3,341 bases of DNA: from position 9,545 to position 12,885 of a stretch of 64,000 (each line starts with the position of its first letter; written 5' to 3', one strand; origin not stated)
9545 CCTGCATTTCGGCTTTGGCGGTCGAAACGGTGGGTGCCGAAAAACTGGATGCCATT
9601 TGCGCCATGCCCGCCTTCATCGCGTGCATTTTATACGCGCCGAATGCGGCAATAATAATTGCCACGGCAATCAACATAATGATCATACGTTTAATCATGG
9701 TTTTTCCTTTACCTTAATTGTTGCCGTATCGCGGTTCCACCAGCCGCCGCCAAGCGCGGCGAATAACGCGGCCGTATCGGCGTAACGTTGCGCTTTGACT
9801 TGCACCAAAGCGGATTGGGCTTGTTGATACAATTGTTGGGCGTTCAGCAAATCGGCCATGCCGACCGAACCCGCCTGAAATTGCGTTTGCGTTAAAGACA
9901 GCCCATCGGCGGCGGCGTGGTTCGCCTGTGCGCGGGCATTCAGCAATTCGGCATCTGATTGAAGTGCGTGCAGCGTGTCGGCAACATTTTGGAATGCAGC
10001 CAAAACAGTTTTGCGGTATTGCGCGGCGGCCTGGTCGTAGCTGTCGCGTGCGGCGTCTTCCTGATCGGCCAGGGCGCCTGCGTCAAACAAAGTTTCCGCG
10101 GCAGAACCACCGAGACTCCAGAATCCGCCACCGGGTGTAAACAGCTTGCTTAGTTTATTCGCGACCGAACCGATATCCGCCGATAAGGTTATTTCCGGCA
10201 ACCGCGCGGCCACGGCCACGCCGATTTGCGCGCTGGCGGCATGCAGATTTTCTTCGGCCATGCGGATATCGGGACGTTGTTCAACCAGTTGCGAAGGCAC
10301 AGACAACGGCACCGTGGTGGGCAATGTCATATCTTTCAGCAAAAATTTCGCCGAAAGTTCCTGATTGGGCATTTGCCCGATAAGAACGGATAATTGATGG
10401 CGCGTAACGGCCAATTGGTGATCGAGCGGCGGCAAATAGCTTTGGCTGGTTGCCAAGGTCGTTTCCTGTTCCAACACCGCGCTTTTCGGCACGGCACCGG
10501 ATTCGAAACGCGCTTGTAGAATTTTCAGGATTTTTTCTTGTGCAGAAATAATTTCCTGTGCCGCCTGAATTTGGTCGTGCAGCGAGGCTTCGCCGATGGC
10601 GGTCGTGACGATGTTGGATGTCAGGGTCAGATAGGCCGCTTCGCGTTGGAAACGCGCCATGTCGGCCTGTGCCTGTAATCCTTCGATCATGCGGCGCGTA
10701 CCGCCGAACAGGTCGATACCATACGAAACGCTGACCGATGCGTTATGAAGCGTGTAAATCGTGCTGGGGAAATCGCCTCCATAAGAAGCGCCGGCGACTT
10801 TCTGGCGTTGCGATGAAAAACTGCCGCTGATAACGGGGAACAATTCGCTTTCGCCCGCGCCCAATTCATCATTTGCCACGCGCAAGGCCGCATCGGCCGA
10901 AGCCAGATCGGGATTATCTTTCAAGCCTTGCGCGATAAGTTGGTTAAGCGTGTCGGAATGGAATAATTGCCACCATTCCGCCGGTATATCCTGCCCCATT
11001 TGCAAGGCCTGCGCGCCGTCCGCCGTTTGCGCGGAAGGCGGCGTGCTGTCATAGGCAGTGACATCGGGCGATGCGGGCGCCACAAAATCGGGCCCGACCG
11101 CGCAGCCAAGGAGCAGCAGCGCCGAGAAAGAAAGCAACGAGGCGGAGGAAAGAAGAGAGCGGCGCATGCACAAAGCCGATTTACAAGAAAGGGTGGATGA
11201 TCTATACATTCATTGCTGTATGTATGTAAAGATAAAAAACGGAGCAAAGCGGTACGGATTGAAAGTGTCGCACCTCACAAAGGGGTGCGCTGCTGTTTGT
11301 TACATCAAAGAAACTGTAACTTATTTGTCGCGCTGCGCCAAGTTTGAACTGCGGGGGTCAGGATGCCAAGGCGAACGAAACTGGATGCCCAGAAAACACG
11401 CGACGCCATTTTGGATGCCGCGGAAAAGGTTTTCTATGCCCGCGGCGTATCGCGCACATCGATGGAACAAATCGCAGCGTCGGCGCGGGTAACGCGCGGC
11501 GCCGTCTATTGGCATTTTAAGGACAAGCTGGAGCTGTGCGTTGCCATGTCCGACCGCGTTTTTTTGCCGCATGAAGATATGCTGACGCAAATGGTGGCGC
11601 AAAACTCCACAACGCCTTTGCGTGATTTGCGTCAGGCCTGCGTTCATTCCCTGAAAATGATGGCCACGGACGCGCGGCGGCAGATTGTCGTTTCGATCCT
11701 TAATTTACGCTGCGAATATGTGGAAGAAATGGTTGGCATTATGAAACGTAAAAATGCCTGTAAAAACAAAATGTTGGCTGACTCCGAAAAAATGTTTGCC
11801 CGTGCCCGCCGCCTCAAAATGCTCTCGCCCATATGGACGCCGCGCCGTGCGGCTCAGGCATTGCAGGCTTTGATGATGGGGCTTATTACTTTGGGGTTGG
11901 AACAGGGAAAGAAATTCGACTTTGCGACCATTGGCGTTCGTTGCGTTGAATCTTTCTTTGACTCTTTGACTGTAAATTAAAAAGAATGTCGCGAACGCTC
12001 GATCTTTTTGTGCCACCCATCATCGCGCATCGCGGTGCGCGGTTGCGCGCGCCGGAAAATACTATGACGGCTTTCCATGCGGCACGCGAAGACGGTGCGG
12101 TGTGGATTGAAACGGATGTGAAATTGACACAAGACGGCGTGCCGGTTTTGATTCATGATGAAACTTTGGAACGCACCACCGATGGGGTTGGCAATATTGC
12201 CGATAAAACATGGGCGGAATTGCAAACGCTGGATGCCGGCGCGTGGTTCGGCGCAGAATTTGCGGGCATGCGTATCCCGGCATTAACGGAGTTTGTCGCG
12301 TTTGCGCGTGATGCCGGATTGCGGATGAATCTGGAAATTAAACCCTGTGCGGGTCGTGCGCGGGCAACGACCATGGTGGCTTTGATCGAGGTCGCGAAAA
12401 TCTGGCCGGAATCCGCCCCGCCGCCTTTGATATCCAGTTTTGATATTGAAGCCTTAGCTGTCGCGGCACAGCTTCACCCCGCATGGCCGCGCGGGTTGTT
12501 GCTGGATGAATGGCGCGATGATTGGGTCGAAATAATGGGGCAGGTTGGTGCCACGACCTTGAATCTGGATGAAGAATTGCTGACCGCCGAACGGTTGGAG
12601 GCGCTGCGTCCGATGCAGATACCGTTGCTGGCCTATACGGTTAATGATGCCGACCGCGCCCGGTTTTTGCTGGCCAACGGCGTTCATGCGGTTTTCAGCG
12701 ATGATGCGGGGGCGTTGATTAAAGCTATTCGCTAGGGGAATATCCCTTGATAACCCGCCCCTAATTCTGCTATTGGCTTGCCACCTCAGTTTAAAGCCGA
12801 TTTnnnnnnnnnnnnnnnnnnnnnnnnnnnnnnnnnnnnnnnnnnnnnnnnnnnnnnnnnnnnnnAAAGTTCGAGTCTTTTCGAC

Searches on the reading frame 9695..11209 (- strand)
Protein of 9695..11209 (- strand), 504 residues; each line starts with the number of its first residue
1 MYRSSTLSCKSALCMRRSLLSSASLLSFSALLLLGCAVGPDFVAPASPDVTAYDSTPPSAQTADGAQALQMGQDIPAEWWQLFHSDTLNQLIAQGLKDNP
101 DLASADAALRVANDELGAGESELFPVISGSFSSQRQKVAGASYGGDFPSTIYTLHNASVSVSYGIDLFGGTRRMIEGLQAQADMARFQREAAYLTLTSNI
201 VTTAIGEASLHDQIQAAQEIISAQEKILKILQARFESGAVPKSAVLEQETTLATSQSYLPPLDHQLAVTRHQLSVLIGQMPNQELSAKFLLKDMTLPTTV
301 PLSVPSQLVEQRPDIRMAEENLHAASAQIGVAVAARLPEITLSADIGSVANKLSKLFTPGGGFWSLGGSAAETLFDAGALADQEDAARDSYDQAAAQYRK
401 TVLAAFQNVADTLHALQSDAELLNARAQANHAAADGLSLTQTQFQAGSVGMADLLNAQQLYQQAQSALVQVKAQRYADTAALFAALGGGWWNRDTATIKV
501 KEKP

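Call 71: search_protein_families(library=pfam, proteins=[window:9695-11209:-], max_evalue=0.00001)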
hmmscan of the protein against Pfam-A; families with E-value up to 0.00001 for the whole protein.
window:9695-11209:- (504 aa): 1 family
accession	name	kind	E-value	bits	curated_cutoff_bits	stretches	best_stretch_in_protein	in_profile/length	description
PF02321.23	OEP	-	4.5e-46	157.5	22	2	88-278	1-187/187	Outer membrane efflux protein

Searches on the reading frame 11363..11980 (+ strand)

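Call 71: search_protein_families(library=pfam, proteins=[window:11363-11980:+], max_evalue=0.00001)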
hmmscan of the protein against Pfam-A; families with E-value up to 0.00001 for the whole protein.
window:11363-11980:+ (205 aa): 2 families
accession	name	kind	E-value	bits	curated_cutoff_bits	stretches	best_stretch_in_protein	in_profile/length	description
PF00440.29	TetR_N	-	2.3e-16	59.7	24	1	16-61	1-46/47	Bacterial regulatory proteins, tetR family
PF08361.16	TetR_C_2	-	1.9e-11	44.5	22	1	85-201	2-118/121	MAATS-type transcriptional repressor, C-terminal region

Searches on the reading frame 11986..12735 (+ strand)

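Call 71: search_protein_families(library=pfam, proteins=[window:11986-12735:+], max_evalue=0.00001)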
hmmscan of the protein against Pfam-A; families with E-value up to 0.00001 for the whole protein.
window:11986-12735:+ (249 aa): 1 family
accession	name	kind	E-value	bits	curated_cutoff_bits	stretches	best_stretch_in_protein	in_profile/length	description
PF03009.23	GDPD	-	2.1e-42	146.4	23.6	1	15-242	1-243/244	Glycerophosphoryl diester phosphodiesterase family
